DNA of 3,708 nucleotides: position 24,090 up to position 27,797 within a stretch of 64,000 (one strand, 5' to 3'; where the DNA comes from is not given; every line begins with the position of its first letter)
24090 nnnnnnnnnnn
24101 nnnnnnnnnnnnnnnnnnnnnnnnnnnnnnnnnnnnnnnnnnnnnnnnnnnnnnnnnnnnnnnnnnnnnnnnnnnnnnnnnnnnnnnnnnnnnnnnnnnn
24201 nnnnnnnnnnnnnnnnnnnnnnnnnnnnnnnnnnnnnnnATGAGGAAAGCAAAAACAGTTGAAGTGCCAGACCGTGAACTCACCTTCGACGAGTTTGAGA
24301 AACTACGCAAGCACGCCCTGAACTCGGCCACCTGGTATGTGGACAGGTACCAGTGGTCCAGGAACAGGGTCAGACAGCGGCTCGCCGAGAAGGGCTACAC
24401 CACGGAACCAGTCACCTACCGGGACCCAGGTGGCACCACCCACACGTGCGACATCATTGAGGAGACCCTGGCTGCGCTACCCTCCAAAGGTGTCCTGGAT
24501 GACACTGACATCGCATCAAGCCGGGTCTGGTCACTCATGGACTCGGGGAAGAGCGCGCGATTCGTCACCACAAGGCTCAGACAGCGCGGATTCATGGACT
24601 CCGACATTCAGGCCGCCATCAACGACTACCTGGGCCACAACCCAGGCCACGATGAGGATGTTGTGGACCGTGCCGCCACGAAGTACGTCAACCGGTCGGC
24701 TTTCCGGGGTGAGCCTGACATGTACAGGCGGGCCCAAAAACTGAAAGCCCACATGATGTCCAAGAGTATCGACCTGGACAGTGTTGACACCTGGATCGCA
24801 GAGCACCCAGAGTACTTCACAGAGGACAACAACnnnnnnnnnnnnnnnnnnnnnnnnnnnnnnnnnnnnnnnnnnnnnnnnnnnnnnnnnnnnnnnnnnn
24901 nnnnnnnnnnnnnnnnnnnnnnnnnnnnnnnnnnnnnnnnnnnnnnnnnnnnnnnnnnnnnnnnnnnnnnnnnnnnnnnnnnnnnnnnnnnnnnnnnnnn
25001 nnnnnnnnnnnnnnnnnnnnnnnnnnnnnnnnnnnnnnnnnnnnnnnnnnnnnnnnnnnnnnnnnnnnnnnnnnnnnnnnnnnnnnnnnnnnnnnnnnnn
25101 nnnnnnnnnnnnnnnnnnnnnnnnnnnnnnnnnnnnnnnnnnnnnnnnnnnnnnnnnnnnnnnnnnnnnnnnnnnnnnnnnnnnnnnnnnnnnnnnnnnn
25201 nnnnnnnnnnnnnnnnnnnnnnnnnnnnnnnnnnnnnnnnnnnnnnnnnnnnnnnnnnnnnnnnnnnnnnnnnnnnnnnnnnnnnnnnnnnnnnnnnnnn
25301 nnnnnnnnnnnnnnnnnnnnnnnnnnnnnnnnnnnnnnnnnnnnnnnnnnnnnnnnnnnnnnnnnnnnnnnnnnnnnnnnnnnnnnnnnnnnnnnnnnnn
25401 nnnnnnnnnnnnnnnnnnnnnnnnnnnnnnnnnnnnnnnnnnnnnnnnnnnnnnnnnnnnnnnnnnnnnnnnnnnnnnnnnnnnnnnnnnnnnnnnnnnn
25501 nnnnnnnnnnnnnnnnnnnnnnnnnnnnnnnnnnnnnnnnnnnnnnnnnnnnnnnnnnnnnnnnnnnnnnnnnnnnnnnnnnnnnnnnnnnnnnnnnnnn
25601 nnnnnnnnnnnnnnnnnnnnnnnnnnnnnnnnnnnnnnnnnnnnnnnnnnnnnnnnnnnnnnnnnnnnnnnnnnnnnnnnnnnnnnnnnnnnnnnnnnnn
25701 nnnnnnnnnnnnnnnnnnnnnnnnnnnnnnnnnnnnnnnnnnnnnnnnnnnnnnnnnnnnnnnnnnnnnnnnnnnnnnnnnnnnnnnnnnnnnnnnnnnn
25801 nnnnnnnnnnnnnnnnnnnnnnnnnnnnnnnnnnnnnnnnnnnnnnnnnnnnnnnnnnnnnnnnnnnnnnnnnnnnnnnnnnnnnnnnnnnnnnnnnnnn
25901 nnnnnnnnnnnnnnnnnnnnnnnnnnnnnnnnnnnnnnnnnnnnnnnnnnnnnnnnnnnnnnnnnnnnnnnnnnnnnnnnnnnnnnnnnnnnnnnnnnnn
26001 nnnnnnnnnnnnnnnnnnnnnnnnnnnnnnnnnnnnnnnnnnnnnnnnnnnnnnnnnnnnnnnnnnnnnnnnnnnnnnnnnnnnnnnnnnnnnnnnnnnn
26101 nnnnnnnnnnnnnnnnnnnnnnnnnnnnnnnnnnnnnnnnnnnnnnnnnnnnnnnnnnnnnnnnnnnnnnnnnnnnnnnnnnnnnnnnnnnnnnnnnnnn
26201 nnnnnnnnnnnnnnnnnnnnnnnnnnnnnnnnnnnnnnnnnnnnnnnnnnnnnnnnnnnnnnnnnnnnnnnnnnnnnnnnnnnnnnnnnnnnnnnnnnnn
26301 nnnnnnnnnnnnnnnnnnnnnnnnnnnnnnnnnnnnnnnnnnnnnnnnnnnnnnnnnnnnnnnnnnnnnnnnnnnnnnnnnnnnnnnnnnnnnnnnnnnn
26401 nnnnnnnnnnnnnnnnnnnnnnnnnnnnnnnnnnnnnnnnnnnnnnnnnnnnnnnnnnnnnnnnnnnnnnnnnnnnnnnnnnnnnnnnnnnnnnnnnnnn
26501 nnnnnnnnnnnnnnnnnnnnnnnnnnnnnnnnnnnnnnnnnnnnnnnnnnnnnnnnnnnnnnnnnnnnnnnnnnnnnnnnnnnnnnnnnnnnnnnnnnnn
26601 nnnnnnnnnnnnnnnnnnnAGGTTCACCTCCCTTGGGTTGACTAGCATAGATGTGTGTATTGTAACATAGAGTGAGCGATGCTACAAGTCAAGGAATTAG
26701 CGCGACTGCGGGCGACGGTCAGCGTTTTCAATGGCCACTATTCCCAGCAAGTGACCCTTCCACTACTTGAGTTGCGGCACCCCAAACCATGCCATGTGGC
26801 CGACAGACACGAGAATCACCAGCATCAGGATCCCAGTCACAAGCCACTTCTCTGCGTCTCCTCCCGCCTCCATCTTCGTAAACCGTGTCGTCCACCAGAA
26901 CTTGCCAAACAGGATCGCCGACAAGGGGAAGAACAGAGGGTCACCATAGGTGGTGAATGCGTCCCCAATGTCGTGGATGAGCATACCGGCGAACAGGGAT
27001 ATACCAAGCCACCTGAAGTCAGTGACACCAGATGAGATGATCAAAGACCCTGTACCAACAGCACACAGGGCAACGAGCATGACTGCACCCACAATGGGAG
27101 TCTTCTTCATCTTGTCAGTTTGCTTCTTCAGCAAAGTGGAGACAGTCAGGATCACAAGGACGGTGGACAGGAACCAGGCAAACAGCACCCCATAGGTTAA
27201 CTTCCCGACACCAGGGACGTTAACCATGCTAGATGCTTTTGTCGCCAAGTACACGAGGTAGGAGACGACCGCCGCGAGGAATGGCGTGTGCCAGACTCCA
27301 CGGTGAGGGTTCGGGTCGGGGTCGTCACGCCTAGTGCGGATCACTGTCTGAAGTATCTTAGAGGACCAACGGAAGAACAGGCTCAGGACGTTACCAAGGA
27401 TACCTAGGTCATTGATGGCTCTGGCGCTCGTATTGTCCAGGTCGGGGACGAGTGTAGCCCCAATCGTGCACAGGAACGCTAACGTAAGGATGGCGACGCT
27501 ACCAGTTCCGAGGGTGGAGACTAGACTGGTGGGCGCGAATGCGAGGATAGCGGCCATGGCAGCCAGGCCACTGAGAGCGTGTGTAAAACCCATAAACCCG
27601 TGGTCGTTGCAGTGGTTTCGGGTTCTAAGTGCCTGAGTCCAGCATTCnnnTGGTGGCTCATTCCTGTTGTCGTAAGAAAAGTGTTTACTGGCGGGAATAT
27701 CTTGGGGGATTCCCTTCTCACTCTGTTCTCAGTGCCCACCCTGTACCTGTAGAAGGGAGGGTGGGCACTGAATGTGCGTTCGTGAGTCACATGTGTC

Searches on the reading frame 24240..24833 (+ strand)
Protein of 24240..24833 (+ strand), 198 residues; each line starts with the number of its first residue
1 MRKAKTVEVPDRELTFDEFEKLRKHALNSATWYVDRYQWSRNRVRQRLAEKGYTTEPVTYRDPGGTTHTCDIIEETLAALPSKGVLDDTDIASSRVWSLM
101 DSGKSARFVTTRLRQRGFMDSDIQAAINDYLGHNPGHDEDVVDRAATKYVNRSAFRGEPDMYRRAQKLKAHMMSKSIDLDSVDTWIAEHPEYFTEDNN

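Call 30: search_protein_families(library=pfam, proteins=[window:24240-24833:+], max_evalue=0.001)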
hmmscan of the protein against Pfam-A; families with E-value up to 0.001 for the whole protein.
window:24240-24833:+ (198 aa): 2 families
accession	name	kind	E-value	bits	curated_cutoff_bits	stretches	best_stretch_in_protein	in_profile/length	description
PF21982.2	RecX_HTH1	-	3.4e-06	27.4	26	0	26-56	1-31/40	RecX, first three-helix domain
PF02631.22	RecX_HTH2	-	7.5e-06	26.5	26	0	87-126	1-41/42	RecX, second three-helix domain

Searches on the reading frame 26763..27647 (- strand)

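Call 30: search_protein_families(library=pfam, proteins=[window:26763-27647:-], max_evalue=0.001)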
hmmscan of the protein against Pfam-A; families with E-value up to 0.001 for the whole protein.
window:26763-27647:- (294 aa): 1 family
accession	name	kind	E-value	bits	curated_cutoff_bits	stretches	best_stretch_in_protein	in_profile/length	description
PF04307.19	YdjM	-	3.2e-15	56.5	29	1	19-286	2-172/176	YdjM inner membrane protein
